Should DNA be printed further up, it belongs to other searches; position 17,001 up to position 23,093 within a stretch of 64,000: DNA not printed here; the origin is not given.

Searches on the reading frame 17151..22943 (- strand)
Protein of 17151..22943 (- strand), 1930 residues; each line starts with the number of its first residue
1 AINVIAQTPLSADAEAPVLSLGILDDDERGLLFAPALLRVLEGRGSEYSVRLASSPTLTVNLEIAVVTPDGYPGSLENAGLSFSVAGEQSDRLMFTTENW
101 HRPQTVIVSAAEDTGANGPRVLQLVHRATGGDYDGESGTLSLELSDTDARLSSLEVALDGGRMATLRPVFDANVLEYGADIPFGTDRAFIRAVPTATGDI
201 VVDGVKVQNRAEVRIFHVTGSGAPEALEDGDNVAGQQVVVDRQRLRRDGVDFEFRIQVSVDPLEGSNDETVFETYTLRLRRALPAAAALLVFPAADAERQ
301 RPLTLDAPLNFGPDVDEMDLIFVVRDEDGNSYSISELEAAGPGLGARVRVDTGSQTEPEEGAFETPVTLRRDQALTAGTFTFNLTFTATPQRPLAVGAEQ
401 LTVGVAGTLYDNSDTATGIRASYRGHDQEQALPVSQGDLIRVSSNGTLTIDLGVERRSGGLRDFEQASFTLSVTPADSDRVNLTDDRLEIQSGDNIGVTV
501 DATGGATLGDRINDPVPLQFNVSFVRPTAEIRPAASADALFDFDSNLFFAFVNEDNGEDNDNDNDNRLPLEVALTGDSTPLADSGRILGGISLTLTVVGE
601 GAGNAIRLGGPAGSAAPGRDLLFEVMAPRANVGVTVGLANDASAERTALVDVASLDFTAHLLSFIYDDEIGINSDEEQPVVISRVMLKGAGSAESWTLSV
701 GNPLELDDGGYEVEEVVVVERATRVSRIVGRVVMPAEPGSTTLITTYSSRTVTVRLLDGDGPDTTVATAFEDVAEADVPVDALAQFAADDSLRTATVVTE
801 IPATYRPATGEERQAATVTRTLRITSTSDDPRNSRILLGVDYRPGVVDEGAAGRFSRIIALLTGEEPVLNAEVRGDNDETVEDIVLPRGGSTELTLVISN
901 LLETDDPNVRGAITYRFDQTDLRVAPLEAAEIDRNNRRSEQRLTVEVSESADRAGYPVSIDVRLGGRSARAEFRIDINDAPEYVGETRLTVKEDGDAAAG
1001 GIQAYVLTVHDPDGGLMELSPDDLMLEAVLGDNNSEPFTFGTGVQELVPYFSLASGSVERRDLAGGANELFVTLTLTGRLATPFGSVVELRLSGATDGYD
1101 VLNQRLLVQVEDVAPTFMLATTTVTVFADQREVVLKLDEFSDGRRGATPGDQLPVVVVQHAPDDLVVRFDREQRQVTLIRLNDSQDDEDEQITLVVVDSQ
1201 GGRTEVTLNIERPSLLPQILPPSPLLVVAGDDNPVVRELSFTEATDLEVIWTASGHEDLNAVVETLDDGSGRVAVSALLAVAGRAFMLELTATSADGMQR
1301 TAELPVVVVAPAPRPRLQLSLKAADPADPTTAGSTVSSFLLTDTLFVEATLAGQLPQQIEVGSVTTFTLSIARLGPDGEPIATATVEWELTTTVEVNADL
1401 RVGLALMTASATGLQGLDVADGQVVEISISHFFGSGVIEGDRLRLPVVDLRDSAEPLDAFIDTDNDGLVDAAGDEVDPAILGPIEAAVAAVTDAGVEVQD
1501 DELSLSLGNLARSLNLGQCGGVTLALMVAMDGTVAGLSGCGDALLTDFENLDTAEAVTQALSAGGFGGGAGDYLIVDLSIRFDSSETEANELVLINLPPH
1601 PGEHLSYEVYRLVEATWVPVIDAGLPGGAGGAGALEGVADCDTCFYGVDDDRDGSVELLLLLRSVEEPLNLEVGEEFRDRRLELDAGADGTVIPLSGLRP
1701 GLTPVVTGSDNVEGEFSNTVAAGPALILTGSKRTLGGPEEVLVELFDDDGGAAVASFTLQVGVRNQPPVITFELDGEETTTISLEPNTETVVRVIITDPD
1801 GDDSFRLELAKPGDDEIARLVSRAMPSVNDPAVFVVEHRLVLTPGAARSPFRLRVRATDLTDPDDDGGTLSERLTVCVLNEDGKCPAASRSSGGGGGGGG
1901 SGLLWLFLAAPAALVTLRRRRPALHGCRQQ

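Call 61: list_cluster_members(proteins=[window:17151-22943:-, window:17151-22940:-, window:17151-22946:-, window:17151-22937:-, window:17151-22949:-, window:17151-22934:-, window:17151-22952:-, window:3254-15190:+, window:17151-22931:-, window:17151-22955:-])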
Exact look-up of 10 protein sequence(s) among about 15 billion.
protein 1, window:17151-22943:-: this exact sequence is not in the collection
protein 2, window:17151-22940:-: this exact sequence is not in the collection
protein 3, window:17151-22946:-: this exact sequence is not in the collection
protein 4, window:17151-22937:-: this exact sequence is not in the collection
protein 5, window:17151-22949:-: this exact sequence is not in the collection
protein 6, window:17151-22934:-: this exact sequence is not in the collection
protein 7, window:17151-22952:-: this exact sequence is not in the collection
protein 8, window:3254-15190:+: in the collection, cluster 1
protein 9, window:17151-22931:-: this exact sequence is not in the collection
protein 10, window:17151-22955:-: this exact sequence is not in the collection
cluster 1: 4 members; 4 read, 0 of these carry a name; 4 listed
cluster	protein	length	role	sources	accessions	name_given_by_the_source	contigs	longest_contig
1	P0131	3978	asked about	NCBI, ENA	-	-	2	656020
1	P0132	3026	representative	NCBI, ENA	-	-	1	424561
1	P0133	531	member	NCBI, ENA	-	-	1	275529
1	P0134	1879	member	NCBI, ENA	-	-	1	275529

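Call 63: find_encoding_contigs(protein=P0132, flank=10000)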
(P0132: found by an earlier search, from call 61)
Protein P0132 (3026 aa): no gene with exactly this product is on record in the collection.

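Call 64: find_encoding_contigs(protein=P0134, flank=10000)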
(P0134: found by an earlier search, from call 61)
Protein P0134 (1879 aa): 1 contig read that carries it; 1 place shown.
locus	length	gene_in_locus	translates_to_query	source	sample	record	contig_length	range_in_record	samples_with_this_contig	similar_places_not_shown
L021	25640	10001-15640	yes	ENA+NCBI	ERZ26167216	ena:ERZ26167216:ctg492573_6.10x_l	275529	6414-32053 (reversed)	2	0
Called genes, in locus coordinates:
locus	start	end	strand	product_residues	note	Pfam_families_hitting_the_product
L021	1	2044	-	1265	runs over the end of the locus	PF02514:CobN-Mg_chel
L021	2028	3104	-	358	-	PF02492:cobW, PF07683:CobW_C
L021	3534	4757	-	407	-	PF00579:tRNA-synt_1b, PF01479:S4 (weak)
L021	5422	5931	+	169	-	PF00892:EamA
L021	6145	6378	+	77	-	-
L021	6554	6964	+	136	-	-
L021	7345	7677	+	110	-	-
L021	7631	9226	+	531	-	-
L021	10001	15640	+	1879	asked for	-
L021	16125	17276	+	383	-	-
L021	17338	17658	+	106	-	-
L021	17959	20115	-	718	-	PF00005:ABC_tran, PF00006:ATP-synt_ab (faint), PF02463:SMC_N, PF13304:AAA_21 (weak), PF08352:oligo_HPY, PF00005:ABC_tran, PF02463:SMC_N (weak), PF08352:oligo_HPY, +5 more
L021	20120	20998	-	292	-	PF12911:OppC_N (weak), PF00528:BPD_transp_1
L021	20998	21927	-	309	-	PF19300:BPD_transp_1_N (weak), PF00528:BPD_transp_1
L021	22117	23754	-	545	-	PF00496:SBP_bac_5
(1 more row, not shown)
